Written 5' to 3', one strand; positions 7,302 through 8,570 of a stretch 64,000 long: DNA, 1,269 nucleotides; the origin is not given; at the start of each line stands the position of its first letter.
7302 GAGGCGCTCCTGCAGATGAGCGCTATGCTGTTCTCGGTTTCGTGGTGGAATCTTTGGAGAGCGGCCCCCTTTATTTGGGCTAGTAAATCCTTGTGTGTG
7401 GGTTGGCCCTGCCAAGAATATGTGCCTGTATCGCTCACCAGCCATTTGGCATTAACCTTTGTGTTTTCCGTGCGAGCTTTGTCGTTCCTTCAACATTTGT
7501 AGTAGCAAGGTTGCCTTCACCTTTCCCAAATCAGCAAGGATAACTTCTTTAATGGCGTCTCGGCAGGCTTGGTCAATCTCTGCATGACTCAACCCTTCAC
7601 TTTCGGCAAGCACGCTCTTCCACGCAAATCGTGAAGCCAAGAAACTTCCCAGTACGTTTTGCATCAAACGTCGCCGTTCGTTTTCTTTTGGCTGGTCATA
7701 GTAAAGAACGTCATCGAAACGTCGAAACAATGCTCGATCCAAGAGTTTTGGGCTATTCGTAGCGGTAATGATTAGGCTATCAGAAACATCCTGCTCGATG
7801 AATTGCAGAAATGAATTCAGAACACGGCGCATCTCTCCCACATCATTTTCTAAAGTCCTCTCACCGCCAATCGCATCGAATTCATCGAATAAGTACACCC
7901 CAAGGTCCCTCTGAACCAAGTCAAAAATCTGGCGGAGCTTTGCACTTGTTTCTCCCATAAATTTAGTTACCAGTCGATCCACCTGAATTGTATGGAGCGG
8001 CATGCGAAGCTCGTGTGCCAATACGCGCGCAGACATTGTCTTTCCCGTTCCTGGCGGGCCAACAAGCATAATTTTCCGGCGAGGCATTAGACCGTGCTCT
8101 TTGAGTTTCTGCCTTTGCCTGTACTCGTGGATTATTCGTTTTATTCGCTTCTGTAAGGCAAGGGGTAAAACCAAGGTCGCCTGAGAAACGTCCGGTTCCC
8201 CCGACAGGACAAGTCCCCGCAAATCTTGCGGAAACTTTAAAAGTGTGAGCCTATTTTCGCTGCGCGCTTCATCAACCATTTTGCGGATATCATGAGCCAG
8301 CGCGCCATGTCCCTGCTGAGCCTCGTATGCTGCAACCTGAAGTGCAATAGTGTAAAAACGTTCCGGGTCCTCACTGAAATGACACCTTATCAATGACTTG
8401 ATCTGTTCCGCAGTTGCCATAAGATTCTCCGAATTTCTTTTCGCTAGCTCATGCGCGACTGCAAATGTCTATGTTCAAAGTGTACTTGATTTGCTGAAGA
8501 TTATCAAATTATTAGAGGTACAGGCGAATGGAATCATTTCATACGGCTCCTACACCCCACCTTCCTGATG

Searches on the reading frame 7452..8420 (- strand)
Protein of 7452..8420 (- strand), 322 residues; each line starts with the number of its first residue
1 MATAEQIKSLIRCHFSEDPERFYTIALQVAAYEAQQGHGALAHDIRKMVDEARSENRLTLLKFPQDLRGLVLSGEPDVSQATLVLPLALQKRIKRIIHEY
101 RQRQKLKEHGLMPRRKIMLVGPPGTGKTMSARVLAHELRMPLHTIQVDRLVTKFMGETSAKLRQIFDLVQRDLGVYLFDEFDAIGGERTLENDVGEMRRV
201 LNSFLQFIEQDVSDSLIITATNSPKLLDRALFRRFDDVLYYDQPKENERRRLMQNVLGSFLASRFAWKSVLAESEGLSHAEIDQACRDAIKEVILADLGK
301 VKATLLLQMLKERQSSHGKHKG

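Call 4: search_protein_families(library=pfam, proteins=[window:7452-8420:-], max_evalue=1)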
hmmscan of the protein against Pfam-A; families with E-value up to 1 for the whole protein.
window:7452-8420:- (322 aa): 32 families (the best 25 are shown)
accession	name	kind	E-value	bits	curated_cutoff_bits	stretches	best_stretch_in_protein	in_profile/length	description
PF00004.35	AAA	-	7.8e-29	101.2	21.2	1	117-240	1-128/131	ATPase family associated with various cellular activities (AAA)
PF13401.12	AAA_22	-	7.5e-07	30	27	1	116-179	7-64/130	AAA domain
PF20720.3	nSTAND3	-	7.6e-06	26.1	27.2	1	114-222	17-112/155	Novel STAND NTPase 3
PF07728.20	AAA_5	-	1.3e-05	25.6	22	1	117-151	2-37/139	AAA domain (dynein-related subfamily)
PF13481.12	AAA_25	-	1.5e-05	25.1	27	1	92-136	11-55/195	AAA domain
PF05496.18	RuvB_N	-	0.00049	20.3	27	1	93-145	19-64/159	Holliday junction DNA helicase RuvB P-loop domain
PF13191.12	AAA_16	-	0.0015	19.4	32.6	1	115-190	25-103/167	AAA ATPase domain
PF13671.12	AAA_33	-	0.0021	18.8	27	1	117-163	2-46/143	AAA domain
PF13238.12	AAA_18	-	0.0025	18.7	29.4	1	117-229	1-88/128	AAA domain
PF01078.27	Mg_chelatase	-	0.0034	17.3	20.3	1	115-136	23-44/207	Magnesium chelatase, subunit ChlI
PF13521.12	AAA_28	-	0.0045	17.7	27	1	116-143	1-28/164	AAA domain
PF00910.28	RNA_helicase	-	0.007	17.3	21.5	1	117-202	1-76/105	RNA helicase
PF00005.33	ABC_tran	-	0.0071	17.4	25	1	113-172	10-67/137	ABC transporter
PF20030.5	bpMoxR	-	0.011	15.2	27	1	109-154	26-67/205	MoxR domain in the MoxR-vWA-beta-propeller ternary systems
PF13479.12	AAA_24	-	0.02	15.2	27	1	115-134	3-22/195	AAA domain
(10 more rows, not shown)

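Call 5: search_protein_families(library=padloc, proteins=[window:7452-8420:-], max_evalue=1)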
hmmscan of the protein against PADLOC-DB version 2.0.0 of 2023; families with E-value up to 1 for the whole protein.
window:7452-8420:- (322 aa): 14 families
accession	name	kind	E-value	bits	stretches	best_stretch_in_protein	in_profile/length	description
PDLC02196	IetA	-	1.4e-72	243.2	1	2-316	2-324/374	-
PDLC04232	IetA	-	4.3e-65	218.3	1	1-316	1-319/330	-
PDLC02195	IetA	-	7.1e-56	188.2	1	80-308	103-331/395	-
PDLC04231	IetA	-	6.5e-38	129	1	69-258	72-261/262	-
PDLC00915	TRIP13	-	3.2e-13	47.7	1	85-281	33-247/302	TRIP13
PDLC00914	TRIP13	-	3.1e-12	44.5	1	102-262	59-236/302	TRIP13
PDLC03838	DolB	-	1.1e-08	32.8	2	117-183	169-240/375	-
PDLC04140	mad8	-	0.00015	19.4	1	112-295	25-112/314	mads_8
PDLC02793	SspF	-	0.0014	15.1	1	90-235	27-150/600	SspF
PDLC04606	PDC-M37B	-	0.0028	14.9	1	89-139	152-199/390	-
PDLC02879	DpdH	-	0.0045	12.8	1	86-180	35-127/1064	DpdH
PDLC02499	BrxF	-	0.007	14.7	1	102-165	9-75/133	BrxF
PDLC04605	PDC-M37B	-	0.018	12.1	1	91-139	284-329/518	-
PDLC01515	Csx3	-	0.019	12.6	1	114-139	6-31/183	"CAS-I,CAS-III; associated"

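Call 6: search_protein_families(library=ncbifam, proteins=[window:7452-8420:-], max_evalue=1)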
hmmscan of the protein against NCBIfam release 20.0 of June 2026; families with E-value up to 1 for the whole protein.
window:7452-8420:- (322 aa): 58 families (the best 25 are shown)
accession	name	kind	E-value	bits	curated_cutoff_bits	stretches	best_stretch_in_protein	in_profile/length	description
NF042959.1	IteA_antiphage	equivalog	3.8e-62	210.6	510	1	41-315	49-326/367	anti-phage ATPase IteA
NF003069.1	PRK03992.1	subfamily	7.5e-27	94.4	500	1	102-306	153-365/379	proteasome-activating nucleotidase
TIGR01243.1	CDC48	subfamily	4.8e-24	84.7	802.65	1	101-293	474-672/733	CDC48 family AAA ATPase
TIGR01242.2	TIGR01242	subfamily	8.4e-24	84.2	500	1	104-303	138-345/362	proteasome-activating nucleotidase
TIGR01241.2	FtsH_fam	equivalog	8.1e-22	77.7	600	1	95-289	176-378/598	ATP-dependent zinc metalloprotease FtsH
NF047747.1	PrtsmActNtasePan2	equivalog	4.2e-21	75.6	700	1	102-289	173-368/397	proteasome-activating nucleotidase Pan2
NF041006.2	cell_div_CdvC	equivalog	8.1e-21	74.3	650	1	66-292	88-321/370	cell division protein CdvC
NF047748.1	PrtsmActNtasePan1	equivalog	1.4e-19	70.4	750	1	104-301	172-377/405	proteasome-activating nucleotidase Pan1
NF008004.0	PRK10733.1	equivalog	1.6e-16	59.4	1008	1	100-249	171-327/644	ATP-dependent zinc metalloprotease FtsH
TIGR03689.1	pup_AAA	equivalog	4.8e-12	45.3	504.75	1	66-293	167-410/512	proteasome ATPase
TIGR03922.1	T7SS_EccA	equivalog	5e-09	35.3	466.65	1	102-223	297-425/557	type VII secretion AAA-ATPase EccA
TIGR02881.1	spore_V_K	equivalog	5.1e-07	29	422.95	1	96-220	26-149/261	stage V sporulation protein K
NF003229.0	PRK04195.1-5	equivalog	5.4e-07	28.7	280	1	90-201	22-128/413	replication factor C large subunit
TIGR00382.1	clpX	equivalog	7.5e-07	28.5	370.75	1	46-148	51-151/414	ATP-dependent protease ATP-binding subunit ClpX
NF003745.1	PRK05342.1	equivalog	7.3e-06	25.1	359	1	79-144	77-139/418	ATP-dependent Clp protease ATP-binding subunit ClpX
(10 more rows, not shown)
